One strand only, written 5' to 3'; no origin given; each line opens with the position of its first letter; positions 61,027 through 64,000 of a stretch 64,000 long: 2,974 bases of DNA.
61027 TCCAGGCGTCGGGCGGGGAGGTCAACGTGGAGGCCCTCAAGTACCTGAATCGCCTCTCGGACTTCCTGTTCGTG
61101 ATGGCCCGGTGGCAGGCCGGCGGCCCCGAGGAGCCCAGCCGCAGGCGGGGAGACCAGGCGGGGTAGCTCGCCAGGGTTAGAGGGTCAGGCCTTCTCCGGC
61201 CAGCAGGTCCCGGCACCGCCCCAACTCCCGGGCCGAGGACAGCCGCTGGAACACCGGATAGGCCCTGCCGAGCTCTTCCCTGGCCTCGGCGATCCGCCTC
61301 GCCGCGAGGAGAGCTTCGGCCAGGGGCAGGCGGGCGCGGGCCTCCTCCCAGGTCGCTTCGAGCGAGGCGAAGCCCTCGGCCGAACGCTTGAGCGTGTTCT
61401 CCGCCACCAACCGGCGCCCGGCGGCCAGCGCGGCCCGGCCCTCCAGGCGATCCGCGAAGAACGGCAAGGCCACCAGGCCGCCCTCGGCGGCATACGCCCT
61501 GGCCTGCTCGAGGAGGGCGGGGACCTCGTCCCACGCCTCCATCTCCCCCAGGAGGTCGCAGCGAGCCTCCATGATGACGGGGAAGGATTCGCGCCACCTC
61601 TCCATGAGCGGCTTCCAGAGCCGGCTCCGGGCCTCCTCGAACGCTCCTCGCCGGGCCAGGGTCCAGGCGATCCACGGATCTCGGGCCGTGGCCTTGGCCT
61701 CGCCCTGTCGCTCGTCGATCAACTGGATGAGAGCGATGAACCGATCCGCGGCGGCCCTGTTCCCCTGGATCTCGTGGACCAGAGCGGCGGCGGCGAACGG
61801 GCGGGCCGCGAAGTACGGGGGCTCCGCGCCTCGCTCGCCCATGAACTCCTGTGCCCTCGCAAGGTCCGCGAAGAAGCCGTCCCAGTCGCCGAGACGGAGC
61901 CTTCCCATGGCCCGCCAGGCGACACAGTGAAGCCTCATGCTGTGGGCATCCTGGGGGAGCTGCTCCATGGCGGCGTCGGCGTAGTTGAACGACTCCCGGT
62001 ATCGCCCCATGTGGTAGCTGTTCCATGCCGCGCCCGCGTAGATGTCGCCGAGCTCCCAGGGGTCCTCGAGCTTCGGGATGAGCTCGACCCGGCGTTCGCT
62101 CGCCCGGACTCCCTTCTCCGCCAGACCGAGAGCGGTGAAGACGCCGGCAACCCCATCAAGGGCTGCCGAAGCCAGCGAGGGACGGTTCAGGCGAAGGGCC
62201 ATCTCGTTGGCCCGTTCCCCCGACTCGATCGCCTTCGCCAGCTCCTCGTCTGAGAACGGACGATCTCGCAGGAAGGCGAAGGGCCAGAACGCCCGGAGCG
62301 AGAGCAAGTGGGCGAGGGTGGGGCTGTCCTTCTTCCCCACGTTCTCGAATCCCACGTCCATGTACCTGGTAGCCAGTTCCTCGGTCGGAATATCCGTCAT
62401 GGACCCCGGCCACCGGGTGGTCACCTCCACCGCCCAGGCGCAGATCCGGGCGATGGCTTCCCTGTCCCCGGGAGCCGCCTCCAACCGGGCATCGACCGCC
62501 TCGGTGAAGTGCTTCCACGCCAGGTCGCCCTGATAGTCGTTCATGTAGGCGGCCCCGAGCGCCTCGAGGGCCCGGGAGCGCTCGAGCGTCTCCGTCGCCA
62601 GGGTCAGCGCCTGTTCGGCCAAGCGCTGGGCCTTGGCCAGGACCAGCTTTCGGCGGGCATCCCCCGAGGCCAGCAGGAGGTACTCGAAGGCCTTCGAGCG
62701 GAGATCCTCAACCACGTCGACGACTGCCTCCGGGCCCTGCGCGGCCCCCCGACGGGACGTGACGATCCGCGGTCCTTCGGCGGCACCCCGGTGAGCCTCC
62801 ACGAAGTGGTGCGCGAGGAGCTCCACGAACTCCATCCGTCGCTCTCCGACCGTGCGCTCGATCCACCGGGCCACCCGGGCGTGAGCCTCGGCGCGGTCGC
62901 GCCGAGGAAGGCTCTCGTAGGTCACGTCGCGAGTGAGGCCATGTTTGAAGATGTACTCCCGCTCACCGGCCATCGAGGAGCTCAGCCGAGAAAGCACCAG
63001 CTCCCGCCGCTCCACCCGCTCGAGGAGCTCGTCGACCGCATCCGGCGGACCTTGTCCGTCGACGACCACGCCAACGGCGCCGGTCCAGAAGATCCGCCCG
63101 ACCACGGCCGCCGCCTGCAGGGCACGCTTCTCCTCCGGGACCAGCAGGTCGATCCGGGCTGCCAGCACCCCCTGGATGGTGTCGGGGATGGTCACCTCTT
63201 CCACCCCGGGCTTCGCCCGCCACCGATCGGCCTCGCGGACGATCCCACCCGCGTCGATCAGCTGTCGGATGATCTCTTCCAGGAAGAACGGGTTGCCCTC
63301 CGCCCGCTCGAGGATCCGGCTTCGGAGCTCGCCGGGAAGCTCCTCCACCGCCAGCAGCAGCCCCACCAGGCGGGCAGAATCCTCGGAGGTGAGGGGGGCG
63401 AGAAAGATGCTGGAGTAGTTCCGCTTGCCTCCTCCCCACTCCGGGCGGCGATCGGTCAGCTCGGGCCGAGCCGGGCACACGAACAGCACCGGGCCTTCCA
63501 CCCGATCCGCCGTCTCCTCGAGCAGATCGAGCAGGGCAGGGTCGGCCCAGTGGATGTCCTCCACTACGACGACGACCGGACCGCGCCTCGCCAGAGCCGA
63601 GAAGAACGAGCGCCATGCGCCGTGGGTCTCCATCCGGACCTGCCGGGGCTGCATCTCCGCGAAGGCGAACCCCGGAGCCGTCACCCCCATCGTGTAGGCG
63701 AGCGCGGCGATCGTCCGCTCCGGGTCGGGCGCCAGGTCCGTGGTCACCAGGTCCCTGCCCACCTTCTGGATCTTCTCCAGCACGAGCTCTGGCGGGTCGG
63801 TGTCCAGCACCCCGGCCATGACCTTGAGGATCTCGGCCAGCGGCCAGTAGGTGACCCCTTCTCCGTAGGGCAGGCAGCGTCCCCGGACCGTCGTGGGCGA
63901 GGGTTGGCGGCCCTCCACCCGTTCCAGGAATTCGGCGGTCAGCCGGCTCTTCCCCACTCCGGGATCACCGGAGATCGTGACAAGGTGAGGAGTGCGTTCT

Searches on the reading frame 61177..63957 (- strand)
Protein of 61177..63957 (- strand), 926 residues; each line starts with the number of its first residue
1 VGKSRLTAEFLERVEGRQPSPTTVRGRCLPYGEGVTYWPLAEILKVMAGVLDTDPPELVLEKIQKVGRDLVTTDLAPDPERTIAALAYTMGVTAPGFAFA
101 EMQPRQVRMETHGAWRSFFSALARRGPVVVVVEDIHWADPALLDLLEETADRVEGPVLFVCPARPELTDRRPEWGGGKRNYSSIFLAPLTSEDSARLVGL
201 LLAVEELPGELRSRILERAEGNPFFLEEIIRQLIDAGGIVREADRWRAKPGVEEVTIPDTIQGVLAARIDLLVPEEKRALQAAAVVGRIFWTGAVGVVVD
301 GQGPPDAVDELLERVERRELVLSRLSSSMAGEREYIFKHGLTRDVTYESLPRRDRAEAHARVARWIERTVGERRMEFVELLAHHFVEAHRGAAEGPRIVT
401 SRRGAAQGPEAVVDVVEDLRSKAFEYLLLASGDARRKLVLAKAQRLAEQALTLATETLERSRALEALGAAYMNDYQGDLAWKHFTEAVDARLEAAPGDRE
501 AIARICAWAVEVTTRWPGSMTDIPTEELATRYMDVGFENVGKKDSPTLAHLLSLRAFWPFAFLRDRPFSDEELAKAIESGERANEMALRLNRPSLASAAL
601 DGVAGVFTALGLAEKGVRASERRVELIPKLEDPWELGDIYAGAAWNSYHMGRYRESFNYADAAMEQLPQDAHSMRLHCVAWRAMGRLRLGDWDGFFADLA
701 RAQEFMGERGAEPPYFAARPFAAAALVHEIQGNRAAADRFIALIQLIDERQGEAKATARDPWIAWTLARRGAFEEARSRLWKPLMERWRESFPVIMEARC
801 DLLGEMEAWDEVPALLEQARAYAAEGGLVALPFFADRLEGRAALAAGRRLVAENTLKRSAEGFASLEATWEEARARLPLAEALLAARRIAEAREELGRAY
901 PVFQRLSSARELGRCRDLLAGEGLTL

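Call 55: search_protein_families(library=pfam, proteins=[window:61177-63957:-], max_evalue=0.00001)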
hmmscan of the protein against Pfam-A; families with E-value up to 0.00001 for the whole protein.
window:61177-63957:- (926 aa): 1 family
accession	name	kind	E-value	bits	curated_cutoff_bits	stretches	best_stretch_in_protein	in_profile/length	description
PF13191.12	AAA_16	-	1.1e-13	52.5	32.6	1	1-160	35-167/167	AAA ATPase domain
